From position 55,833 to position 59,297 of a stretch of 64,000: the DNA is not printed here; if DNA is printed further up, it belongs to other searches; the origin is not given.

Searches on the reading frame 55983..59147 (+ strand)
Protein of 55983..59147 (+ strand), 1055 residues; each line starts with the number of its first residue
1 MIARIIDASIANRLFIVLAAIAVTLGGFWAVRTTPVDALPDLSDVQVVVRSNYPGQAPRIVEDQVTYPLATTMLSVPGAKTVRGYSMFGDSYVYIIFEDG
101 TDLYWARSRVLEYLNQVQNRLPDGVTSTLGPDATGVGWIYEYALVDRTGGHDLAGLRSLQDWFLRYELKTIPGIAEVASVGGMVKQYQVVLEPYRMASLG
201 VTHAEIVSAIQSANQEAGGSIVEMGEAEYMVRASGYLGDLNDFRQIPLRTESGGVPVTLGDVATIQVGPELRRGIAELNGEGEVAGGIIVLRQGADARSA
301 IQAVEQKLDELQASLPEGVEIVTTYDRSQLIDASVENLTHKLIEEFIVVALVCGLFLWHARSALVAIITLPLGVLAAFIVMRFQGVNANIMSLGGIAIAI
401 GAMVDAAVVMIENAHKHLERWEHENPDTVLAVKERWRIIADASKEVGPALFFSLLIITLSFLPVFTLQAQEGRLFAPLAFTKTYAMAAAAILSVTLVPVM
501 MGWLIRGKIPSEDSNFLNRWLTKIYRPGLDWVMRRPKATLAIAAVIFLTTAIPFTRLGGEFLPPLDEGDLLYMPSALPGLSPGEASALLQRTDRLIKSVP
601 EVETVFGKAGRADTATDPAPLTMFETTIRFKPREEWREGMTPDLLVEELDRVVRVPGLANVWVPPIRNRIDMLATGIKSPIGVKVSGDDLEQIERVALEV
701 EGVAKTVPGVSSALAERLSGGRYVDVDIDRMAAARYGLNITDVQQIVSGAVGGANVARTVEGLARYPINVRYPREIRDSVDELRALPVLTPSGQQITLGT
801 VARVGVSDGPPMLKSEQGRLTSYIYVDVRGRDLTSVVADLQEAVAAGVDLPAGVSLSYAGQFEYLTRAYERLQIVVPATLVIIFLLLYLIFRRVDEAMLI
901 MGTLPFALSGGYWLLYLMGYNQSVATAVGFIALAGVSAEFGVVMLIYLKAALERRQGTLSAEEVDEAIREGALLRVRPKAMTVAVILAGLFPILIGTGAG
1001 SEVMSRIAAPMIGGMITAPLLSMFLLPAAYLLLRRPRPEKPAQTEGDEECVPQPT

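Call 47: search_protein_families(library=pfam, proteins=[window:55983-59147:+], max_evalue=0.00001)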
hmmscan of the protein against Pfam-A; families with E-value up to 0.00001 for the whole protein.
window:55983-59147:+ (1055 aa): 1 family
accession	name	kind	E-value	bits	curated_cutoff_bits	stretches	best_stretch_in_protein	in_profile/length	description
PF00873.25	ACR_tran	-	1.5e-239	798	28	1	5-1033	1-1020/1021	AcrB/AcrD/AcrF family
